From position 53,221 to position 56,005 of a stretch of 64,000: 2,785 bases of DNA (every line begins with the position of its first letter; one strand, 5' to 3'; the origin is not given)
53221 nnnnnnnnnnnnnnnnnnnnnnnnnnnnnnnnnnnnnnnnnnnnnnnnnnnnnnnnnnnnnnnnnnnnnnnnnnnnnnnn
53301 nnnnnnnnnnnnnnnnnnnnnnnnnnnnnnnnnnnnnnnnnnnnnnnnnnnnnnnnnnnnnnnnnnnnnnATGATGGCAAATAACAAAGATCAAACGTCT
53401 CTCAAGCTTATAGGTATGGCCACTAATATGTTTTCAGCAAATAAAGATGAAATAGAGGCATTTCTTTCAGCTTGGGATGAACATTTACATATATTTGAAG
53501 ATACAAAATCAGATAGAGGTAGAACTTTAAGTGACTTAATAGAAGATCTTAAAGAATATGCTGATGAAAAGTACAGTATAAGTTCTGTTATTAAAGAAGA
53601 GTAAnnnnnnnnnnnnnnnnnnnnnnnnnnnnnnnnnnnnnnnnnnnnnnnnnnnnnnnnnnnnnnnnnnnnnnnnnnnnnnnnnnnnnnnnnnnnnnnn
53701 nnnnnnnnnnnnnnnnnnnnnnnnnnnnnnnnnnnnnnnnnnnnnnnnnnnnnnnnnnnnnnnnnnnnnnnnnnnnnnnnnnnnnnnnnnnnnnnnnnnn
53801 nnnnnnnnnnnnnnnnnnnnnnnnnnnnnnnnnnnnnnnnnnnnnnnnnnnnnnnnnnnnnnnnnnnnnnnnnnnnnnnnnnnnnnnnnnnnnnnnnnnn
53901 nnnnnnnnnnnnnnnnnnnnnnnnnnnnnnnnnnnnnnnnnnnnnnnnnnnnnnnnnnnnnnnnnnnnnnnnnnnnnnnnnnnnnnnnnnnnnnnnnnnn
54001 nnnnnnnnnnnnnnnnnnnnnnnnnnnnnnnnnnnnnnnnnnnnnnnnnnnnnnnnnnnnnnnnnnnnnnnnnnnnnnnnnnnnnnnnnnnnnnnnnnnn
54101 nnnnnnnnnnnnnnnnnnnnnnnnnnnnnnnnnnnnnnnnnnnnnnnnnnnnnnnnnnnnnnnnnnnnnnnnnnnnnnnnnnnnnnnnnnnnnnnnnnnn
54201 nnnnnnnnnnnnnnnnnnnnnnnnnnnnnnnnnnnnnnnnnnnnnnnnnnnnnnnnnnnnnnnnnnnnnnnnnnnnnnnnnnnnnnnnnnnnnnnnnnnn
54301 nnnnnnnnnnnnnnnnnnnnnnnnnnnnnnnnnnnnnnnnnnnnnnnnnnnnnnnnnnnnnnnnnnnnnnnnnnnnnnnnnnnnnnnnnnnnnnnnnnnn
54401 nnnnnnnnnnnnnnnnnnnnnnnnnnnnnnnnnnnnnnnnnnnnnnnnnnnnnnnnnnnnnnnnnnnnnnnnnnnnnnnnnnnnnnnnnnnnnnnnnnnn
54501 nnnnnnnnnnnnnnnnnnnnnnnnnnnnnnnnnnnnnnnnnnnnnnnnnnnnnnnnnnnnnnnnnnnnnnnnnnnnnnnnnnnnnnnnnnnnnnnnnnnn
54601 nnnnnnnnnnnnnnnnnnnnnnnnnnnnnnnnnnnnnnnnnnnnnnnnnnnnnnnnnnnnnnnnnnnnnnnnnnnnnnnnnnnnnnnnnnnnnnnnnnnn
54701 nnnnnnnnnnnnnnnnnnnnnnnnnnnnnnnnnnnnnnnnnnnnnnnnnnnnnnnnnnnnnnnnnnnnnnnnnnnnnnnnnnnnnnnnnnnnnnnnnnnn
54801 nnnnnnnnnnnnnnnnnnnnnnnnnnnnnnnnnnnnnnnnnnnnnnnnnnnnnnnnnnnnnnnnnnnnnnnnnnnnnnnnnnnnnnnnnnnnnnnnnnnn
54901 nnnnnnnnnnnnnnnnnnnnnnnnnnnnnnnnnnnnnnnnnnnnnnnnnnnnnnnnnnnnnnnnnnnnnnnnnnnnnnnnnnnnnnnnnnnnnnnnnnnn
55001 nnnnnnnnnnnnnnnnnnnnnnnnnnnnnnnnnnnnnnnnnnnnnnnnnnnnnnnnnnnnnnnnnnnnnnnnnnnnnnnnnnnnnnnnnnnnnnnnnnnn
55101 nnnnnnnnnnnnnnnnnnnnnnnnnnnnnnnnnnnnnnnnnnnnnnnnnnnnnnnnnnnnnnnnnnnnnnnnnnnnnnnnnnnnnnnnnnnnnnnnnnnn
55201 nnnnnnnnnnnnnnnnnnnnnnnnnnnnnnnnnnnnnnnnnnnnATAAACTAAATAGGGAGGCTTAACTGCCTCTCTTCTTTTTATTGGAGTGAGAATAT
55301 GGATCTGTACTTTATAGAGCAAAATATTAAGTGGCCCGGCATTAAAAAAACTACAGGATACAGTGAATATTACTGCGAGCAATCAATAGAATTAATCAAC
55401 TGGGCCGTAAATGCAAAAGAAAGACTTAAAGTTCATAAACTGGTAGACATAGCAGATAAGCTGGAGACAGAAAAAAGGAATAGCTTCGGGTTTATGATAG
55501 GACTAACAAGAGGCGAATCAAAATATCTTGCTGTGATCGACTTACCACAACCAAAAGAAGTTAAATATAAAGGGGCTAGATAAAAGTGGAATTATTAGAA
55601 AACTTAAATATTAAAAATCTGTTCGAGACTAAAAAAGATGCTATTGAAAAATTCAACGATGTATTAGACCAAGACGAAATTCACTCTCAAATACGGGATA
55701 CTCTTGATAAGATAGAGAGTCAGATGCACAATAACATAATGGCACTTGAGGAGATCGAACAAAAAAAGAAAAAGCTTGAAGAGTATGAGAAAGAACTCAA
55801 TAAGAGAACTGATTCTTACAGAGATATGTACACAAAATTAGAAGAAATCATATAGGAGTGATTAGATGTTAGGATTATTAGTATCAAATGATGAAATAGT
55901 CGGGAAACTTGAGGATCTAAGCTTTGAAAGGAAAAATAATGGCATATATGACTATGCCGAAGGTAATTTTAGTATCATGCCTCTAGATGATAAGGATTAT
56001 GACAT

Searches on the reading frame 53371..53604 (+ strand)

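Call 97: search_protein_families(library=pfam, proteins=[window:53371-53604:+], max_evalue=0.01)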
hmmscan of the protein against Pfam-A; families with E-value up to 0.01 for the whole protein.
window:53371-53604:+ (77 aa): 1 family
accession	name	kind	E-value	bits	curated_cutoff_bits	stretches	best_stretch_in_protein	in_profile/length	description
PF12998.12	ING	-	0.0081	17.1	23.9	1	20-74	33-84/102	Inhibitor of growth proteins N-terminal histone-binding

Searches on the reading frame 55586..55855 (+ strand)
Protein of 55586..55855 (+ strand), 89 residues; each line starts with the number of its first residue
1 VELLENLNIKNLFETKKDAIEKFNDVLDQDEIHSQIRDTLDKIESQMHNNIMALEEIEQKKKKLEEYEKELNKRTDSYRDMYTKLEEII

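Call 97: search_protein_families(library=pfam, proteins=[window:55586-55855:+], max_evalue=0.01)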
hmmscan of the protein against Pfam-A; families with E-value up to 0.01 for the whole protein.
window:55586-55855:+ (89 aa): 3 families
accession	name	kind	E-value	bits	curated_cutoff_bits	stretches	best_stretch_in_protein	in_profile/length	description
PF09325.15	Vps5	-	0.0013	18.8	27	1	10-75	2-68/236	Vps5 C terminal like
PF18595.6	Nuf2_DHR10-like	-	0.004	17.6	28.4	1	37-87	25-75/117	Nuf2, DHR10-like domain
PF12919.13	TcdA_TcdB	-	0.005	16.6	23.6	1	14-74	106-167/382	TcdA/TcdB catalytic glycosyltransferase domain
